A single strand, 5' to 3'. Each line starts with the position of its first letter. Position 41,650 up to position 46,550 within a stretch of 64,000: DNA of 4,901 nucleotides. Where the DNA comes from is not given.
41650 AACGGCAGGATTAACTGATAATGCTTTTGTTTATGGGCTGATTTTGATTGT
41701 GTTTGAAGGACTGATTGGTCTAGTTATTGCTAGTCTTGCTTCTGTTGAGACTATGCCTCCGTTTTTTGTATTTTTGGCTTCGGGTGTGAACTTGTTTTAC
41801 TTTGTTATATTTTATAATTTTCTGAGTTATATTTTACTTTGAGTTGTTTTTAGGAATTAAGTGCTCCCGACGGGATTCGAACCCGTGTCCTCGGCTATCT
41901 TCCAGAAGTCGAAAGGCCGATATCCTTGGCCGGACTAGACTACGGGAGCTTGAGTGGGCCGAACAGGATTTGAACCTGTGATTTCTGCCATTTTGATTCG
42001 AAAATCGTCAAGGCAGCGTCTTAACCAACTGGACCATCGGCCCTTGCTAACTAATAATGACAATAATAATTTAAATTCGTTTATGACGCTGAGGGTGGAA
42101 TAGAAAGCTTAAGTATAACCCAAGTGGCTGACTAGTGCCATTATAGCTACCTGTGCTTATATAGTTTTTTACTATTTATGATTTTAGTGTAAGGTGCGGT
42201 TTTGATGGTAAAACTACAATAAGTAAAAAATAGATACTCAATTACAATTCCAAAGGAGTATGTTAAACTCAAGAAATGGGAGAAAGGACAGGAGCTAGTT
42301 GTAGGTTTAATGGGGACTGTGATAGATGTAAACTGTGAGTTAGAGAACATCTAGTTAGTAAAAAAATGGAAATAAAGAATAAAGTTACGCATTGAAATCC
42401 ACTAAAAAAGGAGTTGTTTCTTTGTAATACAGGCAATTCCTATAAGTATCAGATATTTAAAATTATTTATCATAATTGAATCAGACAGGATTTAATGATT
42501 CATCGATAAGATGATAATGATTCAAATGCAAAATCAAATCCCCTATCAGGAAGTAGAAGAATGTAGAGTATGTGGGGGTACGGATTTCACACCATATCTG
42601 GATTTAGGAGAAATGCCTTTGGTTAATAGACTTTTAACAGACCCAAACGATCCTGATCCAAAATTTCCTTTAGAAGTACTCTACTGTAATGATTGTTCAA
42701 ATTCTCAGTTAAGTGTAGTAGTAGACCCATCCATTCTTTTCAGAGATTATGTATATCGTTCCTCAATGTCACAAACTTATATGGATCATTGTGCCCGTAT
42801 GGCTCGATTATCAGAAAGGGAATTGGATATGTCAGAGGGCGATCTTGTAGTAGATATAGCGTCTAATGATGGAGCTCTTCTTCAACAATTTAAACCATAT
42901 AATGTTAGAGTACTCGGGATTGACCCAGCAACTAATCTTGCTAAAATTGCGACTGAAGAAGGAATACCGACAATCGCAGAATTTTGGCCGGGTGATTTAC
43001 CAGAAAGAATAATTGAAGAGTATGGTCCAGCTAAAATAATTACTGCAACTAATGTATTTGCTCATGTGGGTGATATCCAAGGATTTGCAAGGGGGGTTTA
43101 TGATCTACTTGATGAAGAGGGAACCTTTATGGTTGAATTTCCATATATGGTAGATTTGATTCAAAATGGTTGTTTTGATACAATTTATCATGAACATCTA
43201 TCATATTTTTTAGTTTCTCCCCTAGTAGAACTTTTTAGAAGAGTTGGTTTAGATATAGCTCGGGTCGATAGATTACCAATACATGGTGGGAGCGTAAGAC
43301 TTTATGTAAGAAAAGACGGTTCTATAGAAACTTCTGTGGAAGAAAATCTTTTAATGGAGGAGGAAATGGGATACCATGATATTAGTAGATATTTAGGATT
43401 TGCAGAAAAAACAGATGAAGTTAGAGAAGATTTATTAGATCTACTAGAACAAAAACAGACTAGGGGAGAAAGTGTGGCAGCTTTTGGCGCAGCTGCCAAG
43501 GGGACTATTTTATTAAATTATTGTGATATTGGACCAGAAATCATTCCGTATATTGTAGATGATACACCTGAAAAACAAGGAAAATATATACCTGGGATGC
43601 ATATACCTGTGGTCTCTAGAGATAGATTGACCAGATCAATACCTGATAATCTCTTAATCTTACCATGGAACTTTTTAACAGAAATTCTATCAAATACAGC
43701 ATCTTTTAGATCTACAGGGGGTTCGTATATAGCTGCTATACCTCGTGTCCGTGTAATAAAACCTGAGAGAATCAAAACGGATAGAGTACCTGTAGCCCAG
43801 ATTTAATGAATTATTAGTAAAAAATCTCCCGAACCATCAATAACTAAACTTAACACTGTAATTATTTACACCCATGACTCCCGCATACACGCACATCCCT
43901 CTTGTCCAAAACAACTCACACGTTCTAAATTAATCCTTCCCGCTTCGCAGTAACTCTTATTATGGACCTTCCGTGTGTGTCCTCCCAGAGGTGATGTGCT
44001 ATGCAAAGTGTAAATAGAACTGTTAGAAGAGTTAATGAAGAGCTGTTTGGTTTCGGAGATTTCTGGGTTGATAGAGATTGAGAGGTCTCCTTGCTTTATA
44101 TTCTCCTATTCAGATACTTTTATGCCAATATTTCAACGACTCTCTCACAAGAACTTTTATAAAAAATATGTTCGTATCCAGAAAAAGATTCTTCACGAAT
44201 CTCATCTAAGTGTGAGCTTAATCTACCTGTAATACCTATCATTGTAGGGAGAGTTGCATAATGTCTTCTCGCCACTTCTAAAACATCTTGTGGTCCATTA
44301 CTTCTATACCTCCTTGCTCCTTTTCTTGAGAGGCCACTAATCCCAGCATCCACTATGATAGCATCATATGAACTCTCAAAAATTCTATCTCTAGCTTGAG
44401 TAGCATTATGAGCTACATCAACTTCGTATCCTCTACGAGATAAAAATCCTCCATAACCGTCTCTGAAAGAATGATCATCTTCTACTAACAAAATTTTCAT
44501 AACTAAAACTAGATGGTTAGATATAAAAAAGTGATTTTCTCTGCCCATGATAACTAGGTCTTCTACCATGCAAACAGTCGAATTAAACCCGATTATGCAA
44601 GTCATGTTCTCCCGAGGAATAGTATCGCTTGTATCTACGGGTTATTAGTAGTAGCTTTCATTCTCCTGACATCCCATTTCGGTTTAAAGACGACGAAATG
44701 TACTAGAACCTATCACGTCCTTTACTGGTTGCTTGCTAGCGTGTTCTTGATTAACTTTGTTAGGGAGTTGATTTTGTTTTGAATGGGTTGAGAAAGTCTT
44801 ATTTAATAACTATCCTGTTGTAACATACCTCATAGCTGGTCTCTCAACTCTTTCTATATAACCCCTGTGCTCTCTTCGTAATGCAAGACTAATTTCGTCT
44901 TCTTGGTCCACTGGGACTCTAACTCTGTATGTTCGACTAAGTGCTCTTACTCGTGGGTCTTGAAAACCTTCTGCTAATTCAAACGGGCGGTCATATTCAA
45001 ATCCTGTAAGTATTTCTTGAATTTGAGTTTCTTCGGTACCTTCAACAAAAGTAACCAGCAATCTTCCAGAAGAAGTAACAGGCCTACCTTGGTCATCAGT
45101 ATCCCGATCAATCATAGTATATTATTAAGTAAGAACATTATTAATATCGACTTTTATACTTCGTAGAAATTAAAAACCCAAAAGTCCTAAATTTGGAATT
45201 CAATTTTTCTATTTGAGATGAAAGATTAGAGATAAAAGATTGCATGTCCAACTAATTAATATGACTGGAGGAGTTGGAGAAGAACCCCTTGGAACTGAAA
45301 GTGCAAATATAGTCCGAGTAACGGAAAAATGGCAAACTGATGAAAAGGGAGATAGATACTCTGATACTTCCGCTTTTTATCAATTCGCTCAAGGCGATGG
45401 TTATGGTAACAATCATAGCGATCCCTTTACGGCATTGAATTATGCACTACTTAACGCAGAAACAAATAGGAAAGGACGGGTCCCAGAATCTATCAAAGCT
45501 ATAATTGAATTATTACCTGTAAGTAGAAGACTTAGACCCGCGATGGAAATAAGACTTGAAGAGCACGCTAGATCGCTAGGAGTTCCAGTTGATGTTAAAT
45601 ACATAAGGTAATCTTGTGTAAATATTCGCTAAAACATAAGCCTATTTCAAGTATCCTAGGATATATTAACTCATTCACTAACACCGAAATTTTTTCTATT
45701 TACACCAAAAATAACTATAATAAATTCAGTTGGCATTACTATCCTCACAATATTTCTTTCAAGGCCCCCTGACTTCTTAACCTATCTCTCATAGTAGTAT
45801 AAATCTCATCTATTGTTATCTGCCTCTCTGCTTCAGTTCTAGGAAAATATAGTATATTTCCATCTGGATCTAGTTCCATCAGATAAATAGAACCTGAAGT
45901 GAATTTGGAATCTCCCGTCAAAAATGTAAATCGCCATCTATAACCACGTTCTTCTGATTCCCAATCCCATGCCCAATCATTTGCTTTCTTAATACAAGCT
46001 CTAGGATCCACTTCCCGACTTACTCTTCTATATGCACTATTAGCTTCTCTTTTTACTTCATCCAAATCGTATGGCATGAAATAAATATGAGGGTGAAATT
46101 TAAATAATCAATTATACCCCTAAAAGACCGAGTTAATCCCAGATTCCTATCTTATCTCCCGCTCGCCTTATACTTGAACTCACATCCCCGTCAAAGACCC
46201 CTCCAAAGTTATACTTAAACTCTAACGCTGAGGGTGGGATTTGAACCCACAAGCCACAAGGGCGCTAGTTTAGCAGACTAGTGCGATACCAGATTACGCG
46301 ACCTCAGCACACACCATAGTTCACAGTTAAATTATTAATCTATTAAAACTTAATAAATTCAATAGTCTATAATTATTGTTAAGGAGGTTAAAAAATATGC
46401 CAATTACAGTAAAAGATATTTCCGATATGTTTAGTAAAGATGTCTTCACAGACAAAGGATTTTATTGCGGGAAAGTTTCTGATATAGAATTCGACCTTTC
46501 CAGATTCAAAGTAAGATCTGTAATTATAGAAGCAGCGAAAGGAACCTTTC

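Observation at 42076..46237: About 4.1-kb element integrated at the 3' end of tRNA-Ser, with tRNA-derived direct repeats and terminal inverted repeats but no integrase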

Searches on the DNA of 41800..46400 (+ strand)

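Call 47: search_rna_families(source=window, start=41800, end=46400, threshold=evalue, max_evalue=1)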
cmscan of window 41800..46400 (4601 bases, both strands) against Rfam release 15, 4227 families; matches with E-value up to 1: 4.
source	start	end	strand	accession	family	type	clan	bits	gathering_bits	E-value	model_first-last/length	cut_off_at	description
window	46226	46308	-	RF00005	tRNA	Gene; tRNA;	CL00001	59.1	29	2.2e-11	1-71/71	no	tRNA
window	41955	42043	-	RF00005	tRNA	Gene; tRNA;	CL00001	57.5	29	6.1e-11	1-71/71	no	tRNA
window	41862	41949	-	RF00005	tRNA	Gene; tRNA;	CL00001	55.3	29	2.5e-10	1-71/71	no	tRNA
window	41954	42043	+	RF04354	Plastid-ycf2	Cis-reg;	-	34.7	65.7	0.00013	1-75/75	no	Plastid-ycf2 5UTR RNA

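Call 67: search_dna_similar(query=window:42086-46237:+, collection=phages, mode=distant, max_rows=10)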
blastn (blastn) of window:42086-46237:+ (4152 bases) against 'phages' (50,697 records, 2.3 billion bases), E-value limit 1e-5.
No match.

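Call 68: search_dna_similar(query=window:42086-46237:+, collection=plasmids, mode=distant, max_rows=10)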
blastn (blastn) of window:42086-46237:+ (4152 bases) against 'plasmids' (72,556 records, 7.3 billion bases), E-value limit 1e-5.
No match.

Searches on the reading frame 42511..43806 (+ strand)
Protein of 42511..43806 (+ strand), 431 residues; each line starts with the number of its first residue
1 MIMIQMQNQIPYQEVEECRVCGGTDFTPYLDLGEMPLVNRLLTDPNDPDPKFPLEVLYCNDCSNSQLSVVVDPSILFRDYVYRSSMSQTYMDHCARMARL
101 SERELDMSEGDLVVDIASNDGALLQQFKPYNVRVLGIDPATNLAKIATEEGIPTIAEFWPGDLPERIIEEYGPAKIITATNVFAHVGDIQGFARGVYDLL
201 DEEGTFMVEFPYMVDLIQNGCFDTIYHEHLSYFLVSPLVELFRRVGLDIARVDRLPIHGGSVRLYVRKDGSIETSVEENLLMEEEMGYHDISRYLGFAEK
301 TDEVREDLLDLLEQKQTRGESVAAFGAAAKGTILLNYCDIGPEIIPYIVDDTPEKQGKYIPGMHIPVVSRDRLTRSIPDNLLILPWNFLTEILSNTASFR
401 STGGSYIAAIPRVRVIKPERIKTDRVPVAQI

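Call 7: search_protein_families(library=pfam, proteins=[window:42511-43806:+], max_evalue=0.1)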
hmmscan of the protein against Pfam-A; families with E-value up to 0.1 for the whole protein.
window:42511-43806:+ (431 aa): 5 families
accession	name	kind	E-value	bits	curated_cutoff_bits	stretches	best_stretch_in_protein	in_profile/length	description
PF08484.17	Methyltransf_14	-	1.4e-51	174.9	23.5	1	256-411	1-160/160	C-methyltransferase C-terminal domain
PF08421.16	Methyltransf_13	-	8.7e-17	61.5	31.3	1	18-77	1-62/62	Putative zinc binding domain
PF13489.12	Methyltransf_23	-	2.3e-09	37.7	27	1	98-249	14-161/164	Methyltransferase domain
PF08242.18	Methyltransf_12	-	1.6e-06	29.1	30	1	114-206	1-98/98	Methyltransferase domain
PF08241.18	Methyltransf_11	-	0.0025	18.9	21.2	1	114-207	1-94/95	Methyltransferase domain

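Call 8: search_protein_families(library=phrogs, proteins=[window:42511-43806:+], max_evalue=0.1)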
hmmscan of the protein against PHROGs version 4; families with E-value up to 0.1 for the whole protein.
window:42511-43806:+ (431 aa): 1 family
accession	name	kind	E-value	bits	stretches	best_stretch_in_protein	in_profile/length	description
phrog_24523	-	unknown function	7.7e-06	26.7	1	208-384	3-168/194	-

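Call 22: list_cluster_members(proteins=[P0001, window:42511-43806:+, window:44120-44605:-, window:44810-45115:-, window:45240-45611:+, window:46950-47333:-, window:47774-48724:+, window:40350-41051:-])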
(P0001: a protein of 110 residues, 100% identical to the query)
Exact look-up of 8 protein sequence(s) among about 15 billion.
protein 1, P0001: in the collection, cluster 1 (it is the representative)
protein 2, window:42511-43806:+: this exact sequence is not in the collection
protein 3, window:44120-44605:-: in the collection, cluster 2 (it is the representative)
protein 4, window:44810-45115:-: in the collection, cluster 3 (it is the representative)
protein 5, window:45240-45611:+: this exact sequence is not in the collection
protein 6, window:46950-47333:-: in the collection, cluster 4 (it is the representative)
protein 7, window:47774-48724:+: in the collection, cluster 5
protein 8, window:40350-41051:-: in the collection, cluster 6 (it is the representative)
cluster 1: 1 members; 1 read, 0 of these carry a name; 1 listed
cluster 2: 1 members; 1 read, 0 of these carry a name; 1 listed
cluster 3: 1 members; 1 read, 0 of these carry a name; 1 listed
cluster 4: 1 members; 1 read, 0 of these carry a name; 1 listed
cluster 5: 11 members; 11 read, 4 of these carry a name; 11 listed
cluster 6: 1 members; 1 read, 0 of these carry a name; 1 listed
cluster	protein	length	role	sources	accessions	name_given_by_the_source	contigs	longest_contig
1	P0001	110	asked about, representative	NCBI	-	-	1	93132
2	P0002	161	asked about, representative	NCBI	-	-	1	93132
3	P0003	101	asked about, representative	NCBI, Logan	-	-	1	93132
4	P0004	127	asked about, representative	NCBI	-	-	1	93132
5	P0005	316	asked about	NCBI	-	-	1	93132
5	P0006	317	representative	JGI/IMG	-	-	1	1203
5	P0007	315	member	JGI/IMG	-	transcription initiation factor TFIIB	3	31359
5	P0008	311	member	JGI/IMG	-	transcription initiation factor TFIIB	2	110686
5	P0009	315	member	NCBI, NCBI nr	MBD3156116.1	MAG: transcription initiation factor IIB [Candidatus Aenigmarchaeota archaeon] | transcription initiation factor IIB [Candidatus Aenigmarchaeota archaeon]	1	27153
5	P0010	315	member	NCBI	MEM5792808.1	MAG: transcription initiation factor IIB [Candidatus Aenigmatarchaeota archaeon]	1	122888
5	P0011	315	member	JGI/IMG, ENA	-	-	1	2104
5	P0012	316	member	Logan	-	-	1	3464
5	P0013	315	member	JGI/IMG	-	-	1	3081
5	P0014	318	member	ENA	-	-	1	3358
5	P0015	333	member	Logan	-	-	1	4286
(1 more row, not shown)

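Call 36: find_homologous_proteins(query=window:42511-43806:+, max_evalue=1e-30)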
Query window:42511-43806:+ (431 aa): 7957 proteins with E <= 1e-30 among 8000 candidates; the best 120 are listed.
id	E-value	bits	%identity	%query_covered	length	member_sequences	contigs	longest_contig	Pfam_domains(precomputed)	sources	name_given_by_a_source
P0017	6.6e-290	979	100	100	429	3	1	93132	PF13489.13,PF08421.17,PF08484.18,PF08242.19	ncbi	-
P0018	2.2e-140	487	53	94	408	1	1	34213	PF13489.13,PF08421.17,PF08484.18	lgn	-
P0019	2.2e-140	487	52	94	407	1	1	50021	PF13489.13,PF08421.17,PF08484.18,PF08241.19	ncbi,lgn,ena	-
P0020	6.0e-140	485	52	94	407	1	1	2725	PF13489.13,PF08421.17,PF08484.18,PF08241.19,PF08242.19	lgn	-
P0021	8.3e-140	485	53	93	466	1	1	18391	PF13489.13,PF08421.17,PF08484.18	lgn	-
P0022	9.4e-137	475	51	94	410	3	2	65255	PF13489.13,PF08421.17,PF08484.18,PF08241.19,PF08242.19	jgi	jgi:SAM-dependent methyltransferase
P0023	2.7e-136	473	49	94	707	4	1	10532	PF13489.13,PF08421.17,PF04321.24,PF16363.12,PF08484.18,PF01370.28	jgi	jgi:dTDP-4-dehydrorhamnose reductase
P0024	8.1e-136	472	50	95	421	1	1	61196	PF13489.13,PF08421.17,PF13649.13,PF08484.18,PF08241.19,PF08242.19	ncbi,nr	ncbi:MAG: class I SAM-dependent methyltransferase [Gammaproteobacteria bacterium]|nr:class I SAM-dep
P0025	8.1e-135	468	66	71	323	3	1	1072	PF13489.13,PF08421.17,PF08484.18,PF08241.19,PF08242.19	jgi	-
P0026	1.3e-134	468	50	94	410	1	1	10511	PF13489.13,PF08421.17,PF08484.18,PF08241.19,PF08242.19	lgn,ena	-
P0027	6.3e-134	465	47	94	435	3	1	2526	PF13489.13,PF08421.17,PF08484.18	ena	-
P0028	9.3e-134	465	51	94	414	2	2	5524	PF13489.13,PF08421.17,PF08484.18,PF08242.19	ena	-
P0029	1.2e-133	464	51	94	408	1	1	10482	PF13489.13,PF08421.17,PF08484.18,PF08241.19,PF08242.19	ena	-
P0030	2.0e-133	464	47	94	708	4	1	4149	PF13489.13,PF08421.17,PF04321.24,PF16363.12,PF02719.22,PF01073.26,PF08484.18,PF01370.28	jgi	-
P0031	1.1e-132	461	53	89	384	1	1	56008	PF13489.13,PF08421.17,PF08484.18,PF08241.19,PF08242.19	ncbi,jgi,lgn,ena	-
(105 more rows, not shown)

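Call 74: search_protein_families(library=ncbifam, proteins=[window:42511-43806:+], max_evalue=0.1)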
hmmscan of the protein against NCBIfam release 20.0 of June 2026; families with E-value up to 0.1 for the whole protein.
window:42511-43806:+ (431 aa): 1 family
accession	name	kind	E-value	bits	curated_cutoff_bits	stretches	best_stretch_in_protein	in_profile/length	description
TIGR01983.1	UbiG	equivalog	0.011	15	102.95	1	102-208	42-151/228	bifunctional 2-polyprenyl-6-hydroxyphenol methylase/3-demethylubiquinol 3-O-methyltransferase UbiG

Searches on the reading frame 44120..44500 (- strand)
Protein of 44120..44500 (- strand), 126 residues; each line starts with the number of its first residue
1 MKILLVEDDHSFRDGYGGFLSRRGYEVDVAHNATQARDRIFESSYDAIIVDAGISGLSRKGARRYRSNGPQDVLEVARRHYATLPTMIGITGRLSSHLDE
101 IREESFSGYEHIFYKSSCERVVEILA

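Call 74: search_protein_families(library=ncbifam, proteins=[window:44120-44500:-], max_evalue=0.1)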
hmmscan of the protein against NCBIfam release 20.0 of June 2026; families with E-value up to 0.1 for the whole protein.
window:44120-44500:- (126 aa): 38 families (the best 25 are shown)
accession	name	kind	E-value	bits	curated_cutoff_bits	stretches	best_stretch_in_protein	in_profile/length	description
NF007663.1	PRK10336.1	equivalog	7.4e-09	35.7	345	1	1-73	1-74/219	quorum sensing response regulator transcription factor QseB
NF007928.2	PRK10643.1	equivalog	1.9e-07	31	330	1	1-56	1-56/216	two-component system response regulator PmrA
NF000402.1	vanR-B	exception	6.6e-07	29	480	1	2-66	4-69/219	vancomycin resistance response regulator transcription factor VanR-B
TIGR03787.1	marine_sort_RR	equivalog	5.8e-06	26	335.7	1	2-55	2-55/227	proteobacterial dedicated sortase system response regulator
NF041733.1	resp_reg_CseB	equivalog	6.1e-06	25.8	350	1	2-78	2-79/228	two-component system response regulator CseB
NF046022.1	RespRegCpdRBruc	equivalog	1.5e-05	24.9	180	1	2-54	3-55/120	cell cycle two-component system response regulator CpdR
NF052313.1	T9SS_RR_PorX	equivalog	5.6e-05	22.1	300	1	2-58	2-58/513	T9SS response regulator signal transducer PorX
NF007005.1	PRK09468.1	equivalog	0.00011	21.7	331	1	2-56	5-59/237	osmolarity response regulator transcription factor OmpR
NF051870.1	NAssimRespRegNtrX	equivalog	0.00014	20.9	600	1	2-88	3-80/452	nitrogen assimilation response regulator NtrX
NF047793.1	ResRegPgtA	equivalog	0.00016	20.7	650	1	2-54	7-59/414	two-component system response regulator PgtA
NF053854.1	RespRegPhoBBctds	equivalog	0.00025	20.5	270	1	3-58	1-55/225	two-component system response regulator PhoB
TIGR02154.1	PhoB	equivalog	0.00027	20.3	296.2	1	2-58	4-60/226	phosphate regulon transcriptional regulator PhoB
NF008078.0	PRK10816.1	equivalog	0.0003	20.4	336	1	1-68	1-69/223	two-component system response regulator PhoP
NF008034.0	PRK10766.1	equivalog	0.00055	19.5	275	1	2-57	4-59/231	two-component system response regulator TorR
NF008296.0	PRK11083.1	equivalog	0.00057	19.4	273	1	2-58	5-61/228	two-component system response regulator CreB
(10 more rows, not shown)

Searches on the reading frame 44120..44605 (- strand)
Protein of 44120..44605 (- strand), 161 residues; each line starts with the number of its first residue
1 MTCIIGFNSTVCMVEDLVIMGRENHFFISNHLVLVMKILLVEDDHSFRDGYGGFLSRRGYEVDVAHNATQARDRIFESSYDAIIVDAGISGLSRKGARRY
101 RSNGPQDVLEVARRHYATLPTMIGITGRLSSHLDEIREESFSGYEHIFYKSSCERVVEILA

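Call 7: search_protein_families(library=pfam, proteins=[window:44120-44605:-], max_evalue=0.1)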
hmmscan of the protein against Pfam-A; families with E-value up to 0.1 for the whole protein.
window:44120-44605:- (161 aa): 2 families
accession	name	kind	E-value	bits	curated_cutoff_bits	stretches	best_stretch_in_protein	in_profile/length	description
PF00072.30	Response_reg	-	1.2e-07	32.4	30.2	1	38-92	1-55/111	Response regulator receiver domain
PF08967.16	ENCP4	-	0.015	15.9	31.4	0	74-100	51-77/81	Putative type 4B encapsulin shell protein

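Call 8: search_protein_families(library=phrogs, proteins=[window:44120-44605:-], max_evalue=0.1)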
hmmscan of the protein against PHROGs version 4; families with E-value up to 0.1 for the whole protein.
window:44120-44605:- (161 aa): 2 families
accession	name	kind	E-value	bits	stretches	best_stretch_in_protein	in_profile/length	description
phrog_731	-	unknown function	6.9e-10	39.6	1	36-91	2-57/227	-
phrog_5982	-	unknown function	0.0054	15.6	1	36-92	869-926/1030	-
